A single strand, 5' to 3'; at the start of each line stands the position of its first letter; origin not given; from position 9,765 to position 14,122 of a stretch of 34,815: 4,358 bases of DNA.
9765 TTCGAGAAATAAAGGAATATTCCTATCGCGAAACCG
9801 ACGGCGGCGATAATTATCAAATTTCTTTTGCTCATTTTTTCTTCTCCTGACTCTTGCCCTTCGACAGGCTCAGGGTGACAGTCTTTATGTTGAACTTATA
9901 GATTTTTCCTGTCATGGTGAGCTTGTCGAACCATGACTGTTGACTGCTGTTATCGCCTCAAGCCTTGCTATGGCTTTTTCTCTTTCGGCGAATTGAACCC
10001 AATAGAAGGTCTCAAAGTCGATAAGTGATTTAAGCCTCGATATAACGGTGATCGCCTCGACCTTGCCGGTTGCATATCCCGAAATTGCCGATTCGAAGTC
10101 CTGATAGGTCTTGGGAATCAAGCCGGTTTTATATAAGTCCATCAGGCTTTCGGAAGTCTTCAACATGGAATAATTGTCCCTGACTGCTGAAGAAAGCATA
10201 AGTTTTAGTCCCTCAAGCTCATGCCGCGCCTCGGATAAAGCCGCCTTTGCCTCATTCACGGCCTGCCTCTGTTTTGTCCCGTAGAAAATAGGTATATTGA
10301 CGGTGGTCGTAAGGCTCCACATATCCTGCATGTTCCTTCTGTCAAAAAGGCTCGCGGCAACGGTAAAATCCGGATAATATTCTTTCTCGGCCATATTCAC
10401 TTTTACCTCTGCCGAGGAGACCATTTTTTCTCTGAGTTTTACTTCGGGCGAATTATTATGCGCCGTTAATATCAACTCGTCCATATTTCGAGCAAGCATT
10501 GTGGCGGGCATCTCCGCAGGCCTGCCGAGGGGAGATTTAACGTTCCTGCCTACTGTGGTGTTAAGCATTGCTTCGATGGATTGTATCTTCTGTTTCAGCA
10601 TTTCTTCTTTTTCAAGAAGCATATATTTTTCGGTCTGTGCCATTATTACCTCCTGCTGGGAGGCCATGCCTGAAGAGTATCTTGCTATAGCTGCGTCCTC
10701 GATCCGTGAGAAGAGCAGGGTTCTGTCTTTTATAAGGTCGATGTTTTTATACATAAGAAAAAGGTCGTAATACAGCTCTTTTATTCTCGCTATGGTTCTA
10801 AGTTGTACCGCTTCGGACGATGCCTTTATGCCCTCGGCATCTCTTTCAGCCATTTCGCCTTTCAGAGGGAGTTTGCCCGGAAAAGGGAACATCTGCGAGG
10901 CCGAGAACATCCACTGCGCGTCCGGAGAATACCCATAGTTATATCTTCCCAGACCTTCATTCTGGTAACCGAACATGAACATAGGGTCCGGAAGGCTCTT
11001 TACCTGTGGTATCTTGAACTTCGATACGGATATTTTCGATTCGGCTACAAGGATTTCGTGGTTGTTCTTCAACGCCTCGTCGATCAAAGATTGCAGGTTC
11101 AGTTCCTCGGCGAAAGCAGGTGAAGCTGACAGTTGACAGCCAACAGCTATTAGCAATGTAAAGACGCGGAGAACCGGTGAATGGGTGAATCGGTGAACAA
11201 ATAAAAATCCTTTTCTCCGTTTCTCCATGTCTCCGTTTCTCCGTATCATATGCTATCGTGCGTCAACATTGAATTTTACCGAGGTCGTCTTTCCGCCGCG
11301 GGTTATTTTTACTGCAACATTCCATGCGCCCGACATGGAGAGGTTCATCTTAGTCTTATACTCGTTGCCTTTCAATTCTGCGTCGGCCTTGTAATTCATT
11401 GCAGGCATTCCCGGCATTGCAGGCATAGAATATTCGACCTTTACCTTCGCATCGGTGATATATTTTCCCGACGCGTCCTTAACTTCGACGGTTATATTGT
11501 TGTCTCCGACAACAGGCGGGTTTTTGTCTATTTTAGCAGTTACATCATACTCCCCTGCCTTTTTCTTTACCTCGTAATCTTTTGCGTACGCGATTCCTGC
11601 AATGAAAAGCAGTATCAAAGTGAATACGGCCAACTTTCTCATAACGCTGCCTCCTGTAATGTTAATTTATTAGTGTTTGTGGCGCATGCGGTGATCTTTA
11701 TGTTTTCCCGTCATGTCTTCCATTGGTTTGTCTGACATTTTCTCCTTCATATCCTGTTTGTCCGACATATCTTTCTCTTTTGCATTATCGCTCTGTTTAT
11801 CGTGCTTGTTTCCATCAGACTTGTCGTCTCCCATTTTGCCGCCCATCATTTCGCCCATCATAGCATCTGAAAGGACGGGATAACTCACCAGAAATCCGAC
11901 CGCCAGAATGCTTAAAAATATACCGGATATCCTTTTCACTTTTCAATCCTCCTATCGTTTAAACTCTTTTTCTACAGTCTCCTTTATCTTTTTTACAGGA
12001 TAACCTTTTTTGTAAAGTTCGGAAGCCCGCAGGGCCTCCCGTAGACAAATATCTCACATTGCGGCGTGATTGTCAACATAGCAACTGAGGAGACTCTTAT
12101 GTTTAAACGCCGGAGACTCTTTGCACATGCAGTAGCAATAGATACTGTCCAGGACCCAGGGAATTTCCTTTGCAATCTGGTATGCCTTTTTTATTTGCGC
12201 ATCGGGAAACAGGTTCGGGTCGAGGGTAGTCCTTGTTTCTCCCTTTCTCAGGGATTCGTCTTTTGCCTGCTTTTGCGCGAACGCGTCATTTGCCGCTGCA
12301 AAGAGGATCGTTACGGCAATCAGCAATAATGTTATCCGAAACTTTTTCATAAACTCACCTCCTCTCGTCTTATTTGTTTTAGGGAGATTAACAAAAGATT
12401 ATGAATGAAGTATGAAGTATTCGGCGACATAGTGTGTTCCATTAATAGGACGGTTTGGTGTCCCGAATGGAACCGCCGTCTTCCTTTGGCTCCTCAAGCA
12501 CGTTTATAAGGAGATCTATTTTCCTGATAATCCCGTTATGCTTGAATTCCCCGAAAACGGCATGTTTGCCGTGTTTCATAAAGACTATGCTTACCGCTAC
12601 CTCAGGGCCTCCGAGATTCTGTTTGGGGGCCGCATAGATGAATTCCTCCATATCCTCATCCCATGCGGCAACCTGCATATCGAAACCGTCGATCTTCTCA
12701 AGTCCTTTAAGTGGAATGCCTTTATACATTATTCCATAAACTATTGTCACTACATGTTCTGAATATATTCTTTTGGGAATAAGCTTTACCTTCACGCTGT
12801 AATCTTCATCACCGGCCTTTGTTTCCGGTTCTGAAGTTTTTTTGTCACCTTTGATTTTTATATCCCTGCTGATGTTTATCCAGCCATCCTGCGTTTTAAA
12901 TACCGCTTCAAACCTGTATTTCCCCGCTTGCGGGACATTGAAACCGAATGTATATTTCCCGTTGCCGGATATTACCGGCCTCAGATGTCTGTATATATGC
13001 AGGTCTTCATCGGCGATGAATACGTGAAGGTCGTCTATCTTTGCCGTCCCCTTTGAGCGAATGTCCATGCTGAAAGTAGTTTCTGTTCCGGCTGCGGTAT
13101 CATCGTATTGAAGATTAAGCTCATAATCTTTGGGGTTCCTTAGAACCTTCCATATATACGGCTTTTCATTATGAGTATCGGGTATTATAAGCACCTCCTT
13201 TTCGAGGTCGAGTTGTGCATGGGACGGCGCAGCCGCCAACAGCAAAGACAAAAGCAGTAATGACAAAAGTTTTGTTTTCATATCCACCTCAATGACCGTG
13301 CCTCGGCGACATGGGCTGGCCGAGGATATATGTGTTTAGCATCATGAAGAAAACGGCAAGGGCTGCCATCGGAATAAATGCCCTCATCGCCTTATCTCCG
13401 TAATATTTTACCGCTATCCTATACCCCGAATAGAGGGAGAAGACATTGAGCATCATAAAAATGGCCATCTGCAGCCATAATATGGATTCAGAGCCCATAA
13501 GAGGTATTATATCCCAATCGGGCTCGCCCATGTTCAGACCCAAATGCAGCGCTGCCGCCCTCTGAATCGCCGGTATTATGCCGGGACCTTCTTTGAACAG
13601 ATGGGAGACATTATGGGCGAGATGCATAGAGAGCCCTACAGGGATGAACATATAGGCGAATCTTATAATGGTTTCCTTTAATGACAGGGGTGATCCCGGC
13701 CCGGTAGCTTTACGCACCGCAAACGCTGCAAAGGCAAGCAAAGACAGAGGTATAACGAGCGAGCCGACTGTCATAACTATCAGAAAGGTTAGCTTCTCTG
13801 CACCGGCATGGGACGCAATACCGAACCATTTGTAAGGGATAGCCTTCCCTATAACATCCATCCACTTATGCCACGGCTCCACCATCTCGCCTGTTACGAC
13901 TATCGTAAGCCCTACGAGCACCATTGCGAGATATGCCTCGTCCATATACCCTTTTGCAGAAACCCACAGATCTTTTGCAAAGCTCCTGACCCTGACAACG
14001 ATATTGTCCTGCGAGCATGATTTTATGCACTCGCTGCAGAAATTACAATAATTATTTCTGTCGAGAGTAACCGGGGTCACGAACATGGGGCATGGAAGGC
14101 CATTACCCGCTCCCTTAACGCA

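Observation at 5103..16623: Cus-type RND efflux operon fused to a split NosR/CcoG-like periplasmic redox module and a string of uncharacterised secreted proteins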

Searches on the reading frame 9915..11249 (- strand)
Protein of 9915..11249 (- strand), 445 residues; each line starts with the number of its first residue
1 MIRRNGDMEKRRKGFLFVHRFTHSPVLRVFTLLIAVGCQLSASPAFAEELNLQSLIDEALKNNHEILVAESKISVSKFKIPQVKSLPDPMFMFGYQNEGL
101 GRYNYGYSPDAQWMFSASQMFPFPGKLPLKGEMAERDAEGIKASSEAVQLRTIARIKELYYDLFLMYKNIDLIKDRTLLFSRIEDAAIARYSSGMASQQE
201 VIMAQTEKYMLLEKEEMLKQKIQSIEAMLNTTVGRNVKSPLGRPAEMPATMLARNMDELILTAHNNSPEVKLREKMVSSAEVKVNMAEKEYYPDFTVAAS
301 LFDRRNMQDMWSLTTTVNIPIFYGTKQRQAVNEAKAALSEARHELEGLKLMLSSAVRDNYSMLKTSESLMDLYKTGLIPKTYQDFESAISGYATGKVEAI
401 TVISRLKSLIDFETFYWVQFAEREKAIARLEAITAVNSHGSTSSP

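Call 4: search_protein_families(library=pfam, proteins=[window:9915-11249:-], max_evalue=0.1)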
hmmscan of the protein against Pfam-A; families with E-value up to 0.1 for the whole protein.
window:9915-11249:- (445 aa): 1 family
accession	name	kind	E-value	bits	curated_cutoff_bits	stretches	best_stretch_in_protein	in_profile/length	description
PF02321.23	OEP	-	4.9e-37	128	22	2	52-234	1-187/187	Outer membrane efflux protein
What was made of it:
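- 9912..11249 (-): Outer-membrane factor (CusC/CrdB type). PF02321, E 5e-37 (call 4).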

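Call 57: search_protein_families(library=ncbifam, proteins=[window:9915-11249:-], max_evalue=0.001)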
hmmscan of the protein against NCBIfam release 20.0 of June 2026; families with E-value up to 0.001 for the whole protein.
window:9915-11249:- (445 aa): 5 families
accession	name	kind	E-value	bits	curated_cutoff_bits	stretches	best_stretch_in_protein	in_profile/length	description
TIGR01844.1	type_I_sec_TolC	subfamily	7.2e-18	64.8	225.15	1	50-375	3-339/414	TolC family outer membrane protein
NF045679.1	DiMtlExpIhpA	equivalog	4.5e-15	55.3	650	1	33-404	15-382/424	divalent metal ion exporter subunit IhpA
TIGR01845.1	outer_NodT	subfamily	4.6e-15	55.4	210.05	2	51-339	58-363/460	efflux transporter outer membrane subunit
NF007002.0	PRK09465.1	equivalog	5.2e-05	22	495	1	31-409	7-398/460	outer membrane channel protein TolC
NF047721.1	ToxDrgExpTdeA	equivalog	6.6e-05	22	550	1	141-305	150-315/455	toxin/drug exporter TdeA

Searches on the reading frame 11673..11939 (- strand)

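Call 4: search_protein_families(library=pfam, proteins=[window:11673-11939:-], max_evalue=0.1)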
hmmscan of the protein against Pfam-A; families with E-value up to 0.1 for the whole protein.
window:11673-11939:- (89 aa): 0 families

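Call 7: search_protein_families(library=ncbifam, proteins=[window:11673-11939:-], max_evalue=0.1)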
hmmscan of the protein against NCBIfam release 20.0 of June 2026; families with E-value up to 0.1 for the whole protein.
window:11673-11939:- (89 aa): 1 family
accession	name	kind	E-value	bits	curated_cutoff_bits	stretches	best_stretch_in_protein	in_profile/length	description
NF040487.1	T3SS_CigR_fam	subfamily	0.096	13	78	0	16-79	11-74/148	anti-virulence regulator CigR family protein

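Call 58: search_protein_families(library=pfam, proteins=[window:11673-11939:-], max_evalue=10)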
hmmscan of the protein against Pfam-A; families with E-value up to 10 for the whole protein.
window:11673-11939:- (89 aa): 0 families

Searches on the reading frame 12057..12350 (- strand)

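Call 4: search_protein_families(library=pfam, proteins=[window:12057-12350:-], max_evalue=0.1)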
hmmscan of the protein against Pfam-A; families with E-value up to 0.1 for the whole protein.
window:12057-12350:- (98 aa): 1 family
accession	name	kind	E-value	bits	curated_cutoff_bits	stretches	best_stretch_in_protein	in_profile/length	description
PF13798.11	PCYCGC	-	8.9e-06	26.1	25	1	50-95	51-94/153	Protein of unknown function with PCYCGC motif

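Call 7: search_protein_families(library=ncbifam, proteins=[window:12057-12350:-], max_evalue=0.1)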
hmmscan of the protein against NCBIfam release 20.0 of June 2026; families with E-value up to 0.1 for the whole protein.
window:12057-12350:- (98 aa): 2 families
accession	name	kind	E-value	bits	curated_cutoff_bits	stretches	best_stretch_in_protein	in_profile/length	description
NF041379.1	OS_HP4_CYCXC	equivalog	4.6e-23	81.1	90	1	39-97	1-56/90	CYCXC family (seleno)protein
NF049889.1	AlphArabdaseBT0360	equivalog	0.0085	14.6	600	1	1-86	1-83/639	arabinan endo-1,5-alpha-L-arabinosidase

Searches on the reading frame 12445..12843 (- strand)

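Call 58: search_protein_families(library=pfam, proteins=[window:12445-12843:-], max_evalue=10)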
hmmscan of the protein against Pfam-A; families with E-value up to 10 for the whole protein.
seq(133 aa): 1 family
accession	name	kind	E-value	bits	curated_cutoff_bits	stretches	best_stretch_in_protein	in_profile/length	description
PF17613.7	motB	-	0.13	12.6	25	1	11-58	36-88/162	Modifier of transcription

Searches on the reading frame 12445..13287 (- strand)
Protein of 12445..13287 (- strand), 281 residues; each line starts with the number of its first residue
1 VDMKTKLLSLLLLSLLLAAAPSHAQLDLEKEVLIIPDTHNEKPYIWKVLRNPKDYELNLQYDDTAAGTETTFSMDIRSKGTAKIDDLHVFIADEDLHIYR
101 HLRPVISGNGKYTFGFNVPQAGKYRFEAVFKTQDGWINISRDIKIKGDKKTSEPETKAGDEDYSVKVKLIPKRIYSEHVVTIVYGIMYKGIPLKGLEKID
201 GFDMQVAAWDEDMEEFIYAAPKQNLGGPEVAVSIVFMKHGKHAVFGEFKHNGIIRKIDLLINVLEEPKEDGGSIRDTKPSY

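Call 4: search_protein_families(library=pfam, proteins=[window:12445-13287:-], max_evalue=0.1)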
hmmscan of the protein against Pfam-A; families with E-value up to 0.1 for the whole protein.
window:12445-13287:- (281 aa): 1 family
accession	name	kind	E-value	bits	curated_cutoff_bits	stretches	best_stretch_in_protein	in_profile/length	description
PF13115.11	YtkA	-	0.0013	19.7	25.9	1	51-127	3-83/85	YtkA-like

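Call 7: search_protein_families(library=ncbifam, proteins=[window:12445-13287:-], max_evalue=0.1)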
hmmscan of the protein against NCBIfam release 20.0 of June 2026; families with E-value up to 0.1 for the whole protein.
window:12445-13287:- (281 aa): 0 families

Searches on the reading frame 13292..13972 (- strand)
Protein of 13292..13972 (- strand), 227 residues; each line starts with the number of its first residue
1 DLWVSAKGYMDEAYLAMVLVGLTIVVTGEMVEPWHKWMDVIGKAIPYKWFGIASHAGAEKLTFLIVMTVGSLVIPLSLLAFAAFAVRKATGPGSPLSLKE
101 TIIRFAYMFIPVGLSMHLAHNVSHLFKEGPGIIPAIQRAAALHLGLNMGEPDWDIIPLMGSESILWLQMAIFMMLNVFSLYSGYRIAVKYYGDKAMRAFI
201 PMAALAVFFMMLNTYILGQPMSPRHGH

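Call 58: search_protein_families(library=pfam, proteins=[window:13292-13972:-], max_evalue=10)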
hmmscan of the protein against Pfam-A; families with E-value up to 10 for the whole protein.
seq(227 aa): 0 families

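Call 81: search_protein_representatives(protein=window:13292-13966:-)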
Query: 225 residues. Proteins with E-value up to 0.001 (for the whole library): 303; up to 1e-10: 55; up to 1e-30: 19. The best 150 are listed.
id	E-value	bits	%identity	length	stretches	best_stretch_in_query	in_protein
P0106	1.2e-73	264.0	56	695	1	1-225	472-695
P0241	2.4e-72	259.7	52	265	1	1-225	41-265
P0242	8.5e-56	205.6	49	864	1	1-225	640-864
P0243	8.9e-50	185.9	46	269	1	1-225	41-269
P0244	1.3e-48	182.1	71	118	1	106-225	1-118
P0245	1.6e-48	181.8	45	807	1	1-225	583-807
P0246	2.2e-47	178.1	43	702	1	1-225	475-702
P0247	5.5e-46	173.5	48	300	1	1-223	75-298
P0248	2.1e-44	168.3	42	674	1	1-224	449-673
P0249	9.5e-44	166.2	42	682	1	1-225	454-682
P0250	5.8e-42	160.3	72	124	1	42-148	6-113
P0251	3.9e-39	151.1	41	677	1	1-224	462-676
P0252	1.3e-38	149.4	42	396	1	1-224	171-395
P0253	5.6e-38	147.3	39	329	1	5-225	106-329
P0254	5.8e-34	134.2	38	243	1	1-225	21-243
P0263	2.2e-26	109.4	32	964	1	1-223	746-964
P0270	1.7e-16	77.1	34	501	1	12-225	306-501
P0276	1.7e-14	70.5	35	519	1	11-222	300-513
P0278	7.4e-14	68.4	30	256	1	9-225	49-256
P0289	1.2e-11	61.2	30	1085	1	8-220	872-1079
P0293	4.2e-11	59.4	30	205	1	1-222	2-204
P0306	7.4e-10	55.3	31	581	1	1-222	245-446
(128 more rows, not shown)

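Call 82: search_protein_families(library=pfam, proteins=[P0241, P0254, P0278, P0293, P0270, P0276, P0263, P0289, P0306, P0242], max_evalue=0.01)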
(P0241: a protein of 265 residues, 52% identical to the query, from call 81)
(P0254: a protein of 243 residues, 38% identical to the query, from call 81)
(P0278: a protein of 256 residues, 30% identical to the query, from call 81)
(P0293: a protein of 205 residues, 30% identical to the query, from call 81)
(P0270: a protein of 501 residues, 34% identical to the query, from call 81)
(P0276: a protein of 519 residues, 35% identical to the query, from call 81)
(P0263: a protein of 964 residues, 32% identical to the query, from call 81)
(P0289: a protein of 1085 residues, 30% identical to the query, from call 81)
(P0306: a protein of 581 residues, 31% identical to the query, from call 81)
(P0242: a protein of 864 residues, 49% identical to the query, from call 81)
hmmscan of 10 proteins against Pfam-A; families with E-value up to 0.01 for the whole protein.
P0241 (265 aa): 0 families

P0254 (243 aa): 1 family
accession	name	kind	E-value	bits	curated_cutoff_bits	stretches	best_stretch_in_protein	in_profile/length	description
PF04893.22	Yip1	-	9.5e-06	26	28.6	1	20-227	10-171/173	Yip1 domain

P0278 (256 aa): 1 family
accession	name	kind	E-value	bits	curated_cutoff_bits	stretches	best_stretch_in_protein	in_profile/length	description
PF12838.12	Fer4_7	-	0.0076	17.1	27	0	14-33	2-21/52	4Fe-4S dicluster domain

P0293 (205 aa): 0 families

P0270 (501 aa): 3 families
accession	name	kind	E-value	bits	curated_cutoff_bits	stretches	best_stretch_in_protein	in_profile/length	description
PF12801.12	Fer4_5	-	2e-14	53.7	22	2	113-157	3-48/48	4Fe-4S binding domain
PF13187.11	Fer4_9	-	0.0024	18.3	27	0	267-282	35-50/52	4Fe-4S dicluster domain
PF12838.12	Fer4_7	-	0.006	17.5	27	1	268-288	1-21/52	4Fe-4S dicluster domain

P0276 (519 aa): 2 families
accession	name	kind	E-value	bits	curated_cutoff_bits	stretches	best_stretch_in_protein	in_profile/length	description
PF12801.12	Fer4_5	-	0.003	17.9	22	1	139-170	2-32/48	4Fe-4S binding domain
PF00037.32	Fer4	-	0.0065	16.7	21.1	1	254-270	7-23/24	4Fe-4S binding domain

P0263 (964 aa): 20 families
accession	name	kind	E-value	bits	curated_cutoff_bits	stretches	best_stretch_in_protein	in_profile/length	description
PF07992.20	Pyr_redox_2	-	9.1e-35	120.9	26.1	1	307-600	1-291/291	Pyridine nucleotide-disulphide oxidoreductase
PF14691.11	Fer4_20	-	4e-22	78.6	25.8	2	216-295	28-110/113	Dihydroprymidine dehydrogenase domain II, 4Fe-4S cluster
PF13738.12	Pyr_redox_3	-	1.1e-12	48.2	30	1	394-584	127-305/305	Pyridine nucleotide-disulphide oxidoreductase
PF12801.12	Fer4_5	-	1.6e-11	44.4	22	2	88-133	2-48/48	4Fe-4S binding domain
PF00070.33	Pyr_redox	-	8.1e-10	39.5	22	1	438-491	1-58/82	Pyridine nucleotide-disulphide oxidoreductase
PF13450.12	NAD_binding_8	-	2.6e-08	34.4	21.9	1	311-344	1-34/68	NAD(P)-binding Rossmann-like domain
PF01266.30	DAO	-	1.1e-07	32.2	27.9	1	308-342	1-35/353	FAD dependent oxidoreductase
PF13241.12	NAD_binding_7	-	2.2e-07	31.8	22.1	1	436-489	7-63/104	Putative NAD(P)-binding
PF12831.13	FAD_oxidored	-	2.3e-07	30.9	27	1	309-348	2-41/416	FAD dependent oxidoreductase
PF01494.25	FAD_binding_3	-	7.7e-05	22.5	22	1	308-340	3-35/349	FAD binding domain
PF03486.20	HI0933_like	-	0.00013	21.9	50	0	308-342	2-36/244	HI0933-like protein Rossmann domain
PF01946.23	Thi4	-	0.00016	21.4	26.2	1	300-348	11-60/235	Thi4 family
PF01488.26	Shikimate_DH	-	0.00018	22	24.3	0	436-492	12-68/138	Shikimate / quinate 5-dehydrogenase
PF01262.27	AlaDh_PNT_C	-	0.00025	21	23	1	438-469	30-61/214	Alanine dehydrogenase/PNT, C-terminal domain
PF00890.30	FAD_binding_2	-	0.00068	19.4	20.4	1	309-343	2-36/414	FAD binding domain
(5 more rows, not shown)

P0289 (1085 aa): 1 family
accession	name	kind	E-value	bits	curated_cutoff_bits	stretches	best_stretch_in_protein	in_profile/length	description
PF12801.12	Fer4_5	-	2.8e-09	37.2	22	3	111-145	5-39/48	4Fe-4S binding domain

P0306 (581 aa): 2 families
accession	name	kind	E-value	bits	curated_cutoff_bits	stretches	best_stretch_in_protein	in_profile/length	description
PF12801.12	Fer4_5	-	4.7e-12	46.1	22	1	53-96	2-46/48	4Fe-4S binding domain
PF20655.3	Vps52_C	-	0.0055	16.6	24.1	1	503-575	155-216/310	Vps52, C-terminal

P0242 (864 aa): 4 families
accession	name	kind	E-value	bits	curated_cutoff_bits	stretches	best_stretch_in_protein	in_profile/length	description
PF12801.12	Fer4_5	-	9.2e-11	42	22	2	451-495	3-48/48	4Fe-4S binding domain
PF00037.32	Fer4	-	0.00052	20.2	21.1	1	611-626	6-21/24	4Fe-4S binding domain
PF12837.12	Fer4_6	-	0.0014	18.9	25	1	611-626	7-22/24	4Fe-4S binding domain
PF13237.11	Fer4_10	-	0.0094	16.3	25.5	1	609-626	5-24/53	4Fe-4S dicluster domain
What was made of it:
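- In one relative that domain is fused to a GltD-like NAD(P)H oxidoreductase (P0263, call 82), which suggests a cytoplasmic donor. One relative carries a fused NAD(P)H-type oxidoreductase (call 82).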
